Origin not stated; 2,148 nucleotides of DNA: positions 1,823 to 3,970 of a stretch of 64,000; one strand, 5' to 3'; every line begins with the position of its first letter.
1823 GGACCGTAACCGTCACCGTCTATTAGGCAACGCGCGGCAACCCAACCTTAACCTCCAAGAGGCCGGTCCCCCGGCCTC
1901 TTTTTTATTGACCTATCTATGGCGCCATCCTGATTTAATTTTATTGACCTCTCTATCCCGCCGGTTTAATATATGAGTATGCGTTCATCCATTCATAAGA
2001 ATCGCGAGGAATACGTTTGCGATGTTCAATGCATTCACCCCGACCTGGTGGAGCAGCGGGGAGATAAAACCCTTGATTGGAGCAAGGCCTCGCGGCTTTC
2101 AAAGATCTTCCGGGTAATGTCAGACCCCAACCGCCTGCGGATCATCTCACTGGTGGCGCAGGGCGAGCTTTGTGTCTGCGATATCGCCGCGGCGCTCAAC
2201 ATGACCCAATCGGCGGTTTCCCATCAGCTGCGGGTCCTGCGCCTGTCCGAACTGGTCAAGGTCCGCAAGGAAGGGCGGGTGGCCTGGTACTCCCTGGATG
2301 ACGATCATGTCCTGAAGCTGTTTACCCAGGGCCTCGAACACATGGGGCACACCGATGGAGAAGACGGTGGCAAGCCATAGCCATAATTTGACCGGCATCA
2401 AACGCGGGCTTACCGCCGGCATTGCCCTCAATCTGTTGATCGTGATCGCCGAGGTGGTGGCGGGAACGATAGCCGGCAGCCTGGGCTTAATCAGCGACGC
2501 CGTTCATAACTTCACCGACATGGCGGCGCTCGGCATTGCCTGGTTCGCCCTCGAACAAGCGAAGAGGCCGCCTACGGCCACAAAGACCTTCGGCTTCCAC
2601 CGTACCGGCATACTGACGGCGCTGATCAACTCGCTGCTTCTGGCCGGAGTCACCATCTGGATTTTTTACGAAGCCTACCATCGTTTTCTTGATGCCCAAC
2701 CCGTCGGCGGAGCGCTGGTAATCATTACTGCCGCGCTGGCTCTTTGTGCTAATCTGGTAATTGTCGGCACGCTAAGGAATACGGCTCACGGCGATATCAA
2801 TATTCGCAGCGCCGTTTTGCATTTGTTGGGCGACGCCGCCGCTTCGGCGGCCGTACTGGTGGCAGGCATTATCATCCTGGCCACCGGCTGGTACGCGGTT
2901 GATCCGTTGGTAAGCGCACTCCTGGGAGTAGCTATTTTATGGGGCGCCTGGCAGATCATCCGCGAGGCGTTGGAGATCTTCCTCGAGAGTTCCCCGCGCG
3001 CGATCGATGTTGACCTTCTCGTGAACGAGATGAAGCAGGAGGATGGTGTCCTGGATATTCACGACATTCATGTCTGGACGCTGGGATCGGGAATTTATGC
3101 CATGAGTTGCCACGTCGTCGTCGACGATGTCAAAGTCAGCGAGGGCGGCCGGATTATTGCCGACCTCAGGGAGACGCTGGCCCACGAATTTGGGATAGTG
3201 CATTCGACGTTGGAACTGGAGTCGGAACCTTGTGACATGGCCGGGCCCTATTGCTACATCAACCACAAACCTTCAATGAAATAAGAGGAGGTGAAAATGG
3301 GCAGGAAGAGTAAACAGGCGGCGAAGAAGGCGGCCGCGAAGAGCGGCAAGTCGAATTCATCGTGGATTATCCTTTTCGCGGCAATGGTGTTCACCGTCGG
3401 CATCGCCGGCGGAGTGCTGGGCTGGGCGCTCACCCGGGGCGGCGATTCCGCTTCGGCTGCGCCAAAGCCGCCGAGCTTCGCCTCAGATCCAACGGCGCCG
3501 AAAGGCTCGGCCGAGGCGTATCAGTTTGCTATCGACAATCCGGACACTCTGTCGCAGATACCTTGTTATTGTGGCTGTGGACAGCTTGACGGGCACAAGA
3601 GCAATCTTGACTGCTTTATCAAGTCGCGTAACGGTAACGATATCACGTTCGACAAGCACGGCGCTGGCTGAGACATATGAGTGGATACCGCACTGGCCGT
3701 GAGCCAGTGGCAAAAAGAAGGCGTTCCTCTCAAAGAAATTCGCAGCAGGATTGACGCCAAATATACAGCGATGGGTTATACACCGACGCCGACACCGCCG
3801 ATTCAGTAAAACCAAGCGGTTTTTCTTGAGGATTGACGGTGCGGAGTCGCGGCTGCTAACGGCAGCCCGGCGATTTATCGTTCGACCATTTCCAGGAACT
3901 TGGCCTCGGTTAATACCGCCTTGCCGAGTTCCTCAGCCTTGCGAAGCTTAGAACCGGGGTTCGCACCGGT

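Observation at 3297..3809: PCYCGC-motif protein with two in-frame TGA codons spaced as UxxU: candidate double-selenocysteine metal/redox protein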

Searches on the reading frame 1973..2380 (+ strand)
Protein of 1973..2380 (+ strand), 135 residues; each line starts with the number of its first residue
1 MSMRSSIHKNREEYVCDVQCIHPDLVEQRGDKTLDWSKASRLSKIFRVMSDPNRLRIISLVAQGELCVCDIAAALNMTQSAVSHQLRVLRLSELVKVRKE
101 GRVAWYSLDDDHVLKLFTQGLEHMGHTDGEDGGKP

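Call 21: search_protein_families(library=ncbifam, proteins=[window:1973-2380:+], max_evalue=0.01)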
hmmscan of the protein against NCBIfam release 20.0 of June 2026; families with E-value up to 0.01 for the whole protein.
window:1973-2380:+ (135 aa): 12 families
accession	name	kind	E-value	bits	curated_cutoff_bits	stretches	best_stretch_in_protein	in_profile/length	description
NF033788.1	HTH_metalloreg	subfamily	2.2e-29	101.1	55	1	43-116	2-76/77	metalloregulator ArsR/SmtB family transcription factor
NF045707.1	Dbac_1936_reg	equivalog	2.6e-15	56.3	115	1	43-119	8-84/99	ArsR/SmtB-type metalloregulator TsoR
NF033789.1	repress_SdpR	subfamily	2.1e-14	53.2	100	1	45-109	1-65/79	autorepressor SdpR family transcription factor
NF007528.0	PRK10141.1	subfamily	4.4e-14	52.4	97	1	44-109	8-74/117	metalloregulator ArsR/SmtB family transcription factor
NF040642.1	sulf_sens_BigR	equivalog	9.6e-13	48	155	1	38-117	6-85/95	sulfite-sensing transcriptional repressor BigR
NF047906.1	CdPbTransRegCmtR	equivalog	6.9e-11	42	150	1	38-118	7-87/104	Cd(II)/Pb(II)-sensing metalloregulatory transcriptional regulator CmtR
NF041413.1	ArsR_Rv2640c_fam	equivalog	3.6e-10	40.3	155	1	39-113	29-106/118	Rv2640c family ArsR-like transcriptional regulator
NF052532.1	TransRegPagRBaca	equivalog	4.5e-06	26.7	170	1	43-115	18-90/99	transcriptional repressor PagR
NF038251.1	AdcR_fam_Zn_TF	equivalog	0.00039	20.7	175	1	57-111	41-98/143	zinc-dependent MarR family transcriptional regulator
NF053755.1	MsvR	equivalog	0.00065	19.4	220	1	45-100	6-61/236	transcriptional factor MsvR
TIGR01884.1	cas_HTH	subfamily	0.0009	18.7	60.2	1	48-110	138-200/202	CRISPR-associated CARF protein Csa3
TIGR01529.1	argR_whole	equivalog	0.0028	17.7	130.45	1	61-115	17-68/146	arginine repressor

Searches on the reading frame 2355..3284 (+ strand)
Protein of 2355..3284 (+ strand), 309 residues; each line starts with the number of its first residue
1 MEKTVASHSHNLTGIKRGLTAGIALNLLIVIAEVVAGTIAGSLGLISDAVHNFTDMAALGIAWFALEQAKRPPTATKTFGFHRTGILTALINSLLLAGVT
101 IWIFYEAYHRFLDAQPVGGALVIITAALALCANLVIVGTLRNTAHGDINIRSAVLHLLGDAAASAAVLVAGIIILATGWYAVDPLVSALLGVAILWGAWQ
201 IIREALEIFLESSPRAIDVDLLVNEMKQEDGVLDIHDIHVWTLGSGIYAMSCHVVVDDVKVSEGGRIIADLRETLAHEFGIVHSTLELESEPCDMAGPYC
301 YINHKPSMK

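Call 21: search_protein_families(library=ncbifam, proteins=[window:2355-3284:+], max_evalue=0.01)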
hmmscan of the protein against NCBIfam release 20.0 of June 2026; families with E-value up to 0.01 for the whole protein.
window:2355-3284:+ (309 aa): 10 families
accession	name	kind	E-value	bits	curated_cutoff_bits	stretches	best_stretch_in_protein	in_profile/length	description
TIGR01297.1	CDF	superfamily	4.5e-73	246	82.35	1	16-292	2-284/285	cation diffusion facilitator family transporter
NF002923.0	PRK03557.1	equivalog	5.9e-59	199.9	408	1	7-305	10-304/313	CDF family zinc transporter ZitB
NF033827.1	CDF_efflux_DmeF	equivalog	1.6e-30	106.6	250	2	17-145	16-145/309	CDF family Co(II)/Ni(II) efflux transporter DmeF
NF033615.1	CDF_MamM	equivalog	7e-21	74.7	350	1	21-282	14-279/290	magnetosome biogenesis CDF transporter MamM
NF052621.1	MngEfTpMntE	equivalog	1.8e-20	73.5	500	1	22-290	9-281/293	manganese efflux transporter MntE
NF050169.1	CatEfflxFieF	equivalog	3e-18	66.1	420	1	19-273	8-264/282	cation efflux pump FieF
NF007064.0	PRK09509.1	equivalog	1.1e-17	64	447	1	21-279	15-275/300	CDF family cation-efflux transporter FieF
NF033616.1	CDF_MamB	equivalog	5.2e-16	59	350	1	23-280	13-272/284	magnetosome biogenesis CDF transporter MamB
NF040994.1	MamV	equivalog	9.3e-16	57.8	500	1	30-282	25-278/319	CDF transporter MamV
NF052602.1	Zn_efflux_Cdf31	equivalog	4.1e-13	49.4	460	1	14-290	5-289/299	CDF family zinc efflux transporter Cdf31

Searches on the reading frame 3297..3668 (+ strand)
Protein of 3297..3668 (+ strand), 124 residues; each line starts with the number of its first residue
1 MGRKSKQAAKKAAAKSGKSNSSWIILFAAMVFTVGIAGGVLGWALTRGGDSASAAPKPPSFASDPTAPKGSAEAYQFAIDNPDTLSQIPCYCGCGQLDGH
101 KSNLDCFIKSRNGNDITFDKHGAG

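Call 4: search_protein_families(library=pfam, proteins=[window:3297-3668:+], max_evalue=1)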
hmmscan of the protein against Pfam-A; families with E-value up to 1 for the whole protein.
seq(124 aa): 2 families
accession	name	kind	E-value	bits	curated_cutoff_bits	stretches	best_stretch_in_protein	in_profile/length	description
PF13798.11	PCYCGC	-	1.5e-13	51.3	25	1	71-123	54-107/153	Protein of unknown function with PCYCGC motif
PF19721.4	DUF6215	-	0.13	12.3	27.1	1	18-65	2-47/135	Family of unknown function (DUF6215)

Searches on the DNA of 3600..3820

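Call 19: search_rna_families(source=window, start=3600, end=3820, threshold=evalue, max_evalue=10)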
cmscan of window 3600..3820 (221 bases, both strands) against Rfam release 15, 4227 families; matches with E-value up to 10: 3.
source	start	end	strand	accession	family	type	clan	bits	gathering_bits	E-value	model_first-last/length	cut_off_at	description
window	3628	3697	+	RF02912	AAC_AAD_leader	Cis-reg;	-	14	56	1.6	1-75/75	no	putative aminoglycoside riboswitch / attI site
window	3703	3787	-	RF00439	SNORD87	Gene; snRNA; snoRNA; CD-box;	-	13.4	50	8.1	1-85/85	no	Small nucleolar RNA SNORD87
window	3612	3637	+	RF01404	PinT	Gene; sRNA;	-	11.3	60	8.3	11-36/76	no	PinT (STnc440) Hfq binding RNA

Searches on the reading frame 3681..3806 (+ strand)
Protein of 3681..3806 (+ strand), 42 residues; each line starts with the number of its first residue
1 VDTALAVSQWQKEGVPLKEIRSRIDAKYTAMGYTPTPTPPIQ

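Call 4: search_protein_families(library=pfam, proteins=[window:3681-3806:+], max_evalue=1)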
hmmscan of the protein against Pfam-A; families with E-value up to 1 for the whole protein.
seq(42 aa): 1 family
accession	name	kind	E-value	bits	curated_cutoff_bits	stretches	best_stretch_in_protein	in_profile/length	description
PF13798.11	PCYCGC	-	0.0028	18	25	1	3-39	115-151/153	Protein of unknown function with PCYCGC motif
